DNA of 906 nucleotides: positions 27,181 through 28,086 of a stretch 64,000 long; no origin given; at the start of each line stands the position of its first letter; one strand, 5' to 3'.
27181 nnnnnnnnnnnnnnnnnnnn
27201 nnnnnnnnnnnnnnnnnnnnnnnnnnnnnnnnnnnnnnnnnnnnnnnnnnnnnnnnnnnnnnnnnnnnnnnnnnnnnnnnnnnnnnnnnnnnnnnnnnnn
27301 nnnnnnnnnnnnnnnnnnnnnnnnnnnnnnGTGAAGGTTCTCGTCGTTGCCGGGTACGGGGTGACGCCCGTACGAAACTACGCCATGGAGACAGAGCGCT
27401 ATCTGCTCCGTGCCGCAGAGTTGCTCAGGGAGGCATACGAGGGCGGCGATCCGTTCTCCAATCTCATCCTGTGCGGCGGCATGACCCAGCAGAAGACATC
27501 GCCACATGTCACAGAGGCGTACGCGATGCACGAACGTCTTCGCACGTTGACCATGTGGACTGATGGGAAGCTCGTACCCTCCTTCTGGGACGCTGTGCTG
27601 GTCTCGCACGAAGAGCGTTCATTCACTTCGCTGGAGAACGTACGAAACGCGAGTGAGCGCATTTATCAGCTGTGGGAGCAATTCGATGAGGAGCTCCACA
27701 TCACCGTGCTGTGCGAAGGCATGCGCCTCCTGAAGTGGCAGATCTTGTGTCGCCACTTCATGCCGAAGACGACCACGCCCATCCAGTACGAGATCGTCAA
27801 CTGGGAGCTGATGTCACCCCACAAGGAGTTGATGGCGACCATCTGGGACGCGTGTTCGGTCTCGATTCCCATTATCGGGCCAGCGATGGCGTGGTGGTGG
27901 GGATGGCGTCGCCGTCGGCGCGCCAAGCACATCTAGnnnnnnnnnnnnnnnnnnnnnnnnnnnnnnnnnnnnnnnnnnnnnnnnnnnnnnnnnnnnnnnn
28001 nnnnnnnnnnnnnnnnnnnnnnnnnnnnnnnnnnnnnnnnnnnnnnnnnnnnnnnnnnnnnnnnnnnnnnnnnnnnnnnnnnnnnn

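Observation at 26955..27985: Two-gene cassette: 2-TM membrane protein plus DUF218/YdcF-like protein with a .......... tail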

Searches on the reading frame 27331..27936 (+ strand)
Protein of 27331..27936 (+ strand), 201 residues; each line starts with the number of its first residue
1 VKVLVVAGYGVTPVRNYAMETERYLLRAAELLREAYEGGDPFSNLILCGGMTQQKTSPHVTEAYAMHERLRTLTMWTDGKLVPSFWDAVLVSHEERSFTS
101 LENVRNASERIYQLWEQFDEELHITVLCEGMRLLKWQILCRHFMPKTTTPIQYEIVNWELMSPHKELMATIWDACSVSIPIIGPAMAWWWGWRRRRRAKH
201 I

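Call 4: search_protein_families(library=pfam, proteins=[window:27331-27936:+], max_evalue=1)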
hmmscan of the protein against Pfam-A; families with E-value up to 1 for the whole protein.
window:27331-27936:+ (201 aa): 2 families
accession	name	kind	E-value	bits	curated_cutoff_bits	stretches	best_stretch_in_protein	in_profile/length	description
PF02698.23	DUF218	-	2.7e-05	24.5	27.6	1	3-151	2-109/133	DUF218 domain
PF00559.22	Vif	-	0.0078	16.4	25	1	126-185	11-69/200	Retroviral Vif (Viral infectivity) protein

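Call 9: find_homologous_proteins(query=window:27331-27936:+, max_evalue=0.01)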
Query window:27331-27936:+ (201 aa): 4 proteins with E <= 0.01 among 84 candidates.
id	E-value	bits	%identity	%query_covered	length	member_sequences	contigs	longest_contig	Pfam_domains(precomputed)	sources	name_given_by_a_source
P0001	9.7e-136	468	100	100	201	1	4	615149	-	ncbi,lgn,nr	ncbi:MAG: ElyC/SanA/YdcF family protein [Candidatus Paceibacterota bacterium]|nr:MAG: ElyC/SanA/YdcF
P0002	1.3e-105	370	80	100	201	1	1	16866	-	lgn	-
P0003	7.8e-99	348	74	100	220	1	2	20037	-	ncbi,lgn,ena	ncbi:MAG: hypothetical protein AAB608_01285 [Patescibacteria group bacterium]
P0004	1.7e-71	258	63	100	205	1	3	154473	-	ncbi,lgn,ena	ncbi:MAG: hypothetical protein AAB463_02980 [Patescibacteria group bacterium]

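Call 10: search_protein_families(library=ncbifam, proteins=[window:27331-27936:+], max_evalue=1)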
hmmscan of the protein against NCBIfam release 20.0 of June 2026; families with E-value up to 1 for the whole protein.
window:27331-27936:+ (201 aa): 0 families

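Call 11: search_protein_families(library=padloc, proteins=[window:27331-27936:+], max_evalue=1)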
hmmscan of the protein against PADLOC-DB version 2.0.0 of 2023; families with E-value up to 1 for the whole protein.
window:27331-27936:+ (201 aa): 0 families

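Call 12: find_encoding_contigs(protein=P0002, flank=6000, max_places=4)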
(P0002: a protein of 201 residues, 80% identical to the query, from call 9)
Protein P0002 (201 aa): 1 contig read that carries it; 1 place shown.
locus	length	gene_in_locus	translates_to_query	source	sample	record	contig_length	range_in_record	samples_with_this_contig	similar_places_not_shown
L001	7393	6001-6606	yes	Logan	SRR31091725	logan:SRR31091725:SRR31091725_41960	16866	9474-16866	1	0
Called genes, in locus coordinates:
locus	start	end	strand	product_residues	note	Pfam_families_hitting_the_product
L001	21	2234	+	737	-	PF17854:FtsK_alpha, PF01580:FtsK_SpoIIIE, PF09397:FtsK_gamma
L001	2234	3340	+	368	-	PF00154:RecA_N, PF08423:Rad51, PF13481:AAA_25 (weak), PF06745:ATPase (faint), PF27531:MT3502_N (weak), PF01637:ATPase_2 (faint), PF21096:RecA_C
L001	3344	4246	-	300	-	-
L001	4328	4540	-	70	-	PF01084:Ribosomal_S18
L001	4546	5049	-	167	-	PF00436:SSB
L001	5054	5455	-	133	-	PF01250:Ribosomal_S6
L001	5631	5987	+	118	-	-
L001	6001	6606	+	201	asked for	-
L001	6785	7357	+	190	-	-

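Call 13: find_encoding_contigs(protein=P0003, flank=6000, max_places=4)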
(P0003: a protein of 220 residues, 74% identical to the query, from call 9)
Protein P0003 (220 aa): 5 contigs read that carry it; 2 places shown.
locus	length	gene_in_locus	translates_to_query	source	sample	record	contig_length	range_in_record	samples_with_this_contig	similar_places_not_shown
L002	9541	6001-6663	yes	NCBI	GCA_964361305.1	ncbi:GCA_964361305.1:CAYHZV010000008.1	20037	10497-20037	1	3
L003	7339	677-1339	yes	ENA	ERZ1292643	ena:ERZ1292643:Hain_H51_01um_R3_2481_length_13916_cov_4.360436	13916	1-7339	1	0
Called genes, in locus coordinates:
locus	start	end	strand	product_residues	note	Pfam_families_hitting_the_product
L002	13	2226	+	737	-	PF13491:FtsK_4TM (weak), PF17854:FtsK_alpha, PF01580:FtsK_SpoIIIE, PF09397:FtsK_gamma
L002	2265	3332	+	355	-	PF00154:RecA_N, PF08423:Rad51, PF13481:AAA_25 (weak), PF06745:ATPase (faint), PF27531:MT3502_N (weak), PF01637:ATPase_2 (weak), PF21096:RecA_C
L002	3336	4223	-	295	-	-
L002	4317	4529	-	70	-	PF01084:Ribosomal_S18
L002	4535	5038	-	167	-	PF00436:SSB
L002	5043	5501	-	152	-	PF01250:Ribosomal_S6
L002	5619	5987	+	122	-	-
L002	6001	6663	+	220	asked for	-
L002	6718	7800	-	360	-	PF01926:MMR_HSR1, PF02421:FeoB_N, PF06071:YchF-GTPase_C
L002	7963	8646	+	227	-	-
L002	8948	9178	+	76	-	-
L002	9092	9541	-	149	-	?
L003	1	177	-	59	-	?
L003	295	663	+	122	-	-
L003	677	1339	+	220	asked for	-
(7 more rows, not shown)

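Call 14: find_encoding_contigs(protein=P0004, flank=6000, max_places=4)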
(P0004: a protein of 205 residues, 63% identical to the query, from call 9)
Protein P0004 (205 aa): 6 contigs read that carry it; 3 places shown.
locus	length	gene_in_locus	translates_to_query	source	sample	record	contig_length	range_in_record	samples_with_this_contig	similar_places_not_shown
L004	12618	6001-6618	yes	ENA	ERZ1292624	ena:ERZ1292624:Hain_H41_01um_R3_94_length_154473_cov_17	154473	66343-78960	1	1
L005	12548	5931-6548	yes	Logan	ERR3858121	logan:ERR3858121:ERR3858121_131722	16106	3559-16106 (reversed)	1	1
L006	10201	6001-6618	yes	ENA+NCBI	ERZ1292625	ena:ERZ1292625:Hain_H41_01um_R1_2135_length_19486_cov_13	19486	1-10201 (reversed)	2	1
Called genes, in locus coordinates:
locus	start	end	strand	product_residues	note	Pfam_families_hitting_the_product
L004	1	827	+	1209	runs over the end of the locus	PF04997:RNA_pol_Rpb1_1, PF00623:RNA_pol_Rpb1_2, PF04983:RNA_pol_Rpb1_3, PF04998:RNA_pol_Rpb1_5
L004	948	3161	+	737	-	PF17854:FtsK_alpha, PF01580:FtsK_SpoIIIE, PF09397:FtsK_gamma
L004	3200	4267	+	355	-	PF00154:RecA_N, PF08423:Rad51, PF13481:AAA_25 (weak), PF06745:ATPase (faint), PF27531:MT3502_N (weak), PF01637:ATPase_2 (weak), PF21096:RecA_C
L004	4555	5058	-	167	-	PF00436:SSB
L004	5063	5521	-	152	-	PF01250:Ribosomal_S6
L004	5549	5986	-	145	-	-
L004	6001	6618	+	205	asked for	-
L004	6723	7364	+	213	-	-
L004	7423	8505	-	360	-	PF01926:MMR_HSR1, PF02421:FeoB_N, PF06071:YchF-GTPase_C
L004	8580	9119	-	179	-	-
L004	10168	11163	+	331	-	PF00078:RVT_1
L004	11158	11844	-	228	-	PF00483:NTP_transferase, PF01128:IspD (weak), PF12804:NTP_transf_3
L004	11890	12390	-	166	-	PF00293:NUDIX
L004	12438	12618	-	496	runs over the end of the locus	PF00579:tRNA-synt_1b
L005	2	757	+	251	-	?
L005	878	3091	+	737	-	PF17854:FtsK_alpha, PF01580:FtsK_SpoIIIE, PF09397:FtsK_gamma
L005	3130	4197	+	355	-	PF00154:RecA_N, PF08423:Rad51, PF13481:AAA_25 (weak), PF06745:ATPase (faint), PF27531:MT3502_N (weak), PF01637:ATPase_2 (weak), PF21096:RecA_C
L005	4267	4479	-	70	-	PF01084:Ribosomal_S18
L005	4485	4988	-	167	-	PF00436:SSB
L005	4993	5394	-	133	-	PF01250:Ribosomal_S6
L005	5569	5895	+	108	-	-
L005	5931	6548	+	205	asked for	-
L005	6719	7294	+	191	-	-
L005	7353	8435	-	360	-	PF01926:MMR_HSR1, PF02421:FeoB_N, PF06071:YchF-GTPase_C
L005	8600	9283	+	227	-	-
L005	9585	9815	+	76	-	-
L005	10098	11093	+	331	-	PF00078:RVT_1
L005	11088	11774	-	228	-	PF00483:NTP_transferase, PF01128:IspD (weak), PF12804:NTP_transf_3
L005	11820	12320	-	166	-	PF00293:NUDIX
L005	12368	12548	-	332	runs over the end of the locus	PF00579:tRNA-synt_1b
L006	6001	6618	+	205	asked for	-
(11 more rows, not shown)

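Call 17: search_solved_structures(query=A1, max_evalue=10, show_alignments=2)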
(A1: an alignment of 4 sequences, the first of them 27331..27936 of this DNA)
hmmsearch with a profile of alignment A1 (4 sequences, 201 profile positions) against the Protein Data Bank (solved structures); distinct sequences matched with E-value up to 10: 0.

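Call 24: search_protein_representatives(alignment_id=A1)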
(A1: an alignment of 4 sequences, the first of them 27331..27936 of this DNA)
Query: 4 sequences, 201 profile positions. Proteins with E-value up to 0.001 (for the whole library): 75; up to 1e-10: 25; up to 1e-30: 1. The best 75 are listed.
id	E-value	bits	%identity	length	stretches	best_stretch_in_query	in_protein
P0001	7.2e-125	430.4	-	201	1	1-201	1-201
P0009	2.0e-24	102.4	-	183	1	4-199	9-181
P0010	3.6e-20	88.6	-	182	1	2-201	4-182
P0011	6.5e-18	81.2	-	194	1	45-197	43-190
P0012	1.3e-17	80.2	-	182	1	43-195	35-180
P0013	6.3e-17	78.0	-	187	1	44-186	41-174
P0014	9.8e-17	77.4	-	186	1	39-201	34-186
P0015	2.4e-16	76.1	-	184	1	2-201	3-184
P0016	8.8e-16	74.3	-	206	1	4-164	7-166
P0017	1.7e-15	73.3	-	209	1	44-199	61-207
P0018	7.4e-15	71.2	-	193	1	3-199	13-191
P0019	2.9e-14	69.3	-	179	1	5-183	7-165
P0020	3.5e-14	69.0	-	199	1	45-187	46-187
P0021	4.9e-14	68.6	-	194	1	3-171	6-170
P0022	4.9e-14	68.6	-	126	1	84-201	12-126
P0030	3.1e-11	59.4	-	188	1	40-168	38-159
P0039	3.7e-08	49.4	-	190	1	3-182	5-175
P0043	6.1e-08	48.7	-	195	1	3-198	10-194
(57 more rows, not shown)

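Call 27: search_protein_families(library=pfam, alignment_id=A5, max_evalue=0.01)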
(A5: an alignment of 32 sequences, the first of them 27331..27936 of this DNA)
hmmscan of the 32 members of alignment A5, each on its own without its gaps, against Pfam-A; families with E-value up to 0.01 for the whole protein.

A. member 1, window:27331-27936:+ (201 aa): 2 families
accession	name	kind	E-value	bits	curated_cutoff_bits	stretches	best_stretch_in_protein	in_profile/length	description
PF02698.23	DUF218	-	2.7e-05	24.5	27.6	1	3-151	2-109/133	DUF218 domain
PF00559.22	Vif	-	0.0078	16.4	25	0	126-185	11-69/200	Retroviral Vif (Viral infectivity) protein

B. families by the number of members that match (of 32 scanned): 3 families
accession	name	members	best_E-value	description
PF02698.23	DUF218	29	5.2e-13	DUF218 domain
PF04042.21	DNA_pol_E_B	1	0.0077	DNA polymerase alpha/epsilon subunit B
PF00559.22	Vif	1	0.0078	Retroviral Vif (Viral infectivity) protein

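Call 28: search_solved_structures(query=A5, max_evalue=10, show_alignments=3)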
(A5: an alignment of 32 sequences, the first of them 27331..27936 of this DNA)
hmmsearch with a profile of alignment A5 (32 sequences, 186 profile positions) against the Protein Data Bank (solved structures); distinct sequences matched with E-value up to 10: 2.
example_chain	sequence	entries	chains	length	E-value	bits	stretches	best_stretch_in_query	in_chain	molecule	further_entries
1tu7_A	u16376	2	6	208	0.7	12.7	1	101-136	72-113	Glutathione S-transferase 2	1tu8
5wh8_A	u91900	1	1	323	1.6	11.5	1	18-47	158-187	Putative carbohydrate-active enzyme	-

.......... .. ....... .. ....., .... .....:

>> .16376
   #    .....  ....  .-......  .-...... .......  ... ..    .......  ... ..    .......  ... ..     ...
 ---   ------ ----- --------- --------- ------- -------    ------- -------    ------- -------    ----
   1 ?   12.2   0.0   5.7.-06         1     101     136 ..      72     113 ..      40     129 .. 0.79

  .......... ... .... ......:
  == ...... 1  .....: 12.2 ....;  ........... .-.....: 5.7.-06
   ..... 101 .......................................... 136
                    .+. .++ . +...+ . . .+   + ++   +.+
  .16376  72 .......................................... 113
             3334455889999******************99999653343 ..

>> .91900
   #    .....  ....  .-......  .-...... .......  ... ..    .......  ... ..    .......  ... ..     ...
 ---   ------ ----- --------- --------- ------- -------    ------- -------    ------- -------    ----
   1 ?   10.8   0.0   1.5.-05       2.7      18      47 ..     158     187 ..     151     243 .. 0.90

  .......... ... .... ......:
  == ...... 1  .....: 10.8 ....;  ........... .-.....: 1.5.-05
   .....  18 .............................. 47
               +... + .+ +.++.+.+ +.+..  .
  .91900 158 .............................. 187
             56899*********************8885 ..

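Call 29: find_homologous_proteins(query=A5, max_evalue=0.001)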
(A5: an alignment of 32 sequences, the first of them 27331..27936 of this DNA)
Query A5 (32 sequences) (201 aa, profile of the alignment): 33 proteins with E <= 0.001 among 2795 candidates.
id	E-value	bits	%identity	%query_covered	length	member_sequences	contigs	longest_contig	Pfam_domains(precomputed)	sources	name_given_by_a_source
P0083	1.7e-65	238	28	92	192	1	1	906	PF02698.24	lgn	-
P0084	1.8e-65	238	32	91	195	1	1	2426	PF02698.24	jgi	jgi:hypothetical protein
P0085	8.0e-65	236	31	99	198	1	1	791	PF02698.24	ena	-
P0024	1.1e-63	232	33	83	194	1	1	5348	-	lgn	-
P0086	1.9e-63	231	30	91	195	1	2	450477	PF02698.24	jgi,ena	jgi:hypothetical protein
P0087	2.0e-63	231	33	91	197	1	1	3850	PF02698.24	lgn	-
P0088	7.5e-63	229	35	90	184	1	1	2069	PF02698.24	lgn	-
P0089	1.5e-62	229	30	99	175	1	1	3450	PF02698.24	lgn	-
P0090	1.2e-61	226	31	90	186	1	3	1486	PF02698.24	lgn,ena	-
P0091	1.3e-61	225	30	99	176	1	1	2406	PF02698.24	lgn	-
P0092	2.7e-60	221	33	99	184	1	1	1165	-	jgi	-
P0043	4.6e-60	220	24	89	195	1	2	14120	PF02698.24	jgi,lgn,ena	-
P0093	1.1e-59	219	32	98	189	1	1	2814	-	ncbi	-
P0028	4.1e-59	217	31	99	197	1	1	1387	-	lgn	-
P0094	5.3e-59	217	34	68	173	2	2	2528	-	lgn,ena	-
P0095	2.0e-58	215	28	90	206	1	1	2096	PF02698.24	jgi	jgi:hypothetical protein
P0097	7.5e-58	213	29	90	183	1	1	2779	PF02698.24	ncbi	-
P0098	5.8e-57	210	30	99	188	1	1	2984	PF02698.24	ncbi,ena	-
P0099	6.0e-57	210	32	97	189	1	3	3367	PF02698.24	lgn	-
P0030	3.7e-56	208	33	61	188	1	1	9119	-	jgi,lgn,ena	-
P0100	2.9e-55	205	29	82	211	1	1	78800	PF02698.24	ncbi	-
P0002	6.2e-52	194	80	100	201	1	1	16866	-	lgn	-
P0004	4.1e-51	191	63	100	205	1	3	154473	-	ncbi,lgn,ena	ncbi:MAG: hypothetical protein AAB463_02980 [Patescibacteria group bacterium]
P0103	1.3e-50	190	33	91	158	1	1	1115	PF02698.24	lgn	-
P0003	7.6e-50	187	74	100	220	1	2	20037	-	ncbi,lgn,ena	ncbi:MAG: hypothetical protein AAB608_01285 [Patescibacteria group bacterium]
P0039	8.6e-50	187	28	99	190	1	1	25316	-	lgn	-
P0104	2.5e-39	153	30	78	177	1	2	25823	PF02698.24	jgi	jgi:hypothetical protein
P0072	3.9e-34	136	31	56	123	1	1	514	PF02698.24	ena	-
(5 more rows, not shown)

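Call 30: find_encoding_contigs(protein=P0086, flank=4000, max_places=2)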
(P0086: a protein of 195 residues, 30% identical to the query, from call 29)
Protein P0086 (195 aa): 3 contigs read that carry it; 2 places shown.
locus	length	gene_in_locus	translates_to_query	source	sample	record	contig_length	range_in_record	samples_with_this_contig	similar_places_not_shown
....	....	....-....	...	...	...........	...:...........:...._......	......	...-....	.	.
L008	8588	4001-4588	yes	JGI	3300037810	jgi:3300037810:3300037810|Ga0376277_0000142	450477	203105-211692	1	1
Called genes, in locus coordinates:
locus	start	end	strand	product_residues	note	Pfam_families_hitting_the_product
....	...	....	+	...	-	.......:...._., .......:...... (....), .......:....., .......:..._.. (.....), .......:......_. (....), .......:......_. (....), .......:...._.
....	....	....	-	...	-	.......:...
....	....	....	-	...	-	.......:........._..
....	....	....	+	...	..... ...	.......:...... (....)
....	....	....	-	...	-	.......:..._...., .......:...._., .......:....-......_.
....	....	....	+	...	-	-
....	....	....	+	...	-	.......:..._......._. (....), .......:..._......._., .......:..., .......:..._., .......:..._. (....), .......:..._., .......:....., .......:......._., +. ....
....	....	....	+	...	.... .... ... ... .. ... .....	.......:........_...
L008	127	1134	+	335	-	PF00154:RecA_N, PF08423:Rad51, PF06745:ATPase (weak), PF13481:AAA_25 (faint), PF01637:ATPase_2 (weak), PF27531:MT3502_N (weak), PF21096:RecA_C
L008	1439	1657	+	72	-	-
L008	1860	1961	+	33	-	-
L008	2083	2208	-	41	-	-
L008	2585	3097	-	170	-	PF00436:SSB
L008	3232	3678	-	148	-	PF01250:Ribosomal_S6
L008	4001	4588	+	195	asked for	PF02698:DUF218 (weak)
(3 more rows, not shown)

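Call 31: find_encoding_contigs(protein=P0100, flank=4000, max_places=2)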
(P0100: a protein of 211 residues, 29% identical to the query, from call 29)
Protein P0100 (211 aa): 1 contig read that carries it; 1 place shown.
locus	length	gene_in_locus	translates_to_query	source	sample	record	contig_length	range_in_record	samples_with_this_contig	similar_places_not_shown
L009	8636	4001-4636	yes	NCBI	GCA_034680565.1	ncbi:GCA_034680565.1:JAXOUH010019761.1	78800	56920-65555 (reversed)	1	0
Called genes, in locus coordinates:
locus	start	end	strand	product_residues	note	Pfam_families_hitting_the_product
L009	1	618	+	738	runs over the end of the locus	PF13491:FtsK_4TM (weak), PF17854:FtsK_alpha, PF01580:FtsK_SpoIIIE, PF09397:FtsK_gamma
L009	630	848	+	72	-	-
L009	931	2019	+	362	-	PF00154:RecA_N, PF06745:ATPase (faint), PF08423:Rad51, PF27531:MT3502_N (weak), PF01637:ATPase_2 (weak), PF21096:RecA_C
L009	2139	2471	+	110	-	-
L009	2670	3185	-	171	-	PF00436:SSB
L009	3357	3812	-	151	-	PF01250:Ribosomal_S6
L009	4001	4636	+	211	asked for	PF02698:DUF218 (weak)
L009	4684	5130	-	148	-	PF00293:NUDIX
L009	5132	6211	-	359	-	PF01926:MMR_HSR1, PF02421:FeoB_N, PF06071:YchF-GTPase_C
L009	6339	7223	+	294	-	-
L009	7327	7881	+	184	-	PF02879:PGM_PMM_II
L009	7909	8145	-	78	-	-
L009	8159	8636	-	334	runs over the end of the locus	PF00579:tRNA-synt_1b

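Call 32: find_encoding_contigs(protein=P0039, flank=4000, max_places=2)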
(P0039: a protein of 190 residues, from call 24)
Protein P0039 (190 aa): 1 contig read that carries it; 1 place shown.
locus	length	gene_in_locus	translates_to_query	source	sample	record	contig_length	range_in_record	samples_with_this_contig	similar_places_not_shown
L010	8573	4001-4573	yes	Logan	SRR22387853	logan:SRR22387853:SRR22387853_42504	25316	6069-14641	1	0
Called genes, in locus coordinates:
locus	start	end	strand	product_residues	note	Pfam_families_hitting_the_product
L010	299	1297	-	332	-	-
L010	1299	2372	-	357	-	-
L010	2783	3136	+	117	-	-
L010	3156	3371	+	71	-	-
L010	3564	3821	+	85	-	-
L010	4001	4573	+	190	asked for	-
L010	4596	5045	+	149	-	-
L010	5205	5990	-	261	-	PF04326:SLFN_AlbA_2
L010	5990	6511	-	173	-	-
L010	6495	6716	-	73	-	-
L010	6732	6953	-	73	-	-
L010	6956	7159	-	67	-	-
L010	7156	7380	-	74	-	-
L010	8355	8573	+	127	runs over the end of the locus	-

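Call 33: find_encoding_contigs(protein=P0104, flank=4000, max_places=2)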
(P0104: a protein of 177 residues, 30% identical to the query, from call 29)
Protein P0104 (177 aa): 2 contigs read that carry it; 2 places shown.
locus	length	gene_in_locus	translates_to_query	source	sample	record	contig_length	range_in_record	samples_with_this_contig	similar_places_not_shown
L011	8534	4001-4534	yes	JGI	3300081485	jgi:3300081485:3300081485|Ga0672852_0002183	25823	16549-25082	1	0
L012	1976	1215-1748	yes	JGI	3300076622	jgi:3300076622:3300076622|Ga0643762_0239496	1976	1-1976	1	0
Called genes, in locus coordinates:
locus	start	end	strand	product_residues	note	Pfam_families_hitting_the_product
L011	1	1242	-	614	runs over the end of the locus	PF00009:GTP_EFTU, PF01926:MMR_HSR1, PF22042:EF-G_D2, PF03144:GTP_EFTU_D2, PF14492:EFG_III (weak), PF00679:EFG_C, PF21018:BipA_C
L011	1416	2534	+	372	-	-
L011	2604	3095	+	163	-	PF00578:AhpC-TSA, PF08534:Redoxin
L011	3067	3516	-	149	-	PF01741:MscL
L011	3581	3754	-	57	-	-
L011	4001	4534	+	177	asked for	PF02698:DUF218 (weak)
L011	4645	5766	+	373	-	PF13091:PLDc_2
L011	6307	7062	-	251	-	PF00696:AA_kinase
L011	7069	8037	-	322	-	PF01435:Peptidase_M48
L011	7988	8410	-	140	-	-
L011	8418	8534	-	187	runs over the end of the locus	PF04011:LemA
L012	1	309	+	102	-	?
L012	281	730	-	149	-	PF01741:MscL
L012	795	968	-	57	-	-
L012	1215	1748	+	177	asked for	PF02698:DUF218 (weak)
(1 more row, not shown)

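Call 48: predict_structure(alignment_id=A6)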
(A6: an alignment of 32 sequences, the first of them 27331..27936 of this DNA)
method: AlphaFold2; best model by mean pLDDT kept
length: 201 residues; sequences in the alignment: 32
mean_pLDDT: 93.4   pTM: 0.90
mean pLDDT of the five models: 93.4, 92.6, 92.3, 92.2, 92.2
residues with pLDDT >= 90: 173; 70-90: 24; 50-70: 4; < 50: 0
segments of 3 or more residues with pLDDT < 50: none
pLDDT, mean of each block of 10 residues (from residue 1): 94 92 96 94 97 94 97 81 82 96 97 90 96 97 96 91 94 96 94 95 89
secondary structure, 60 per line:
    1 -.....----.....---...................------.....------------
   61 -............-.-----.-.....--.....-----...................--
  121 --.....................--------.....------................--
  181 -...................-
elements in order: E2-6 H11-15 H19-37 E44-48 H62-73 H83-87 E90-94 H100-118 E123-129 H130-143 E152-156 H163-178 H182-200
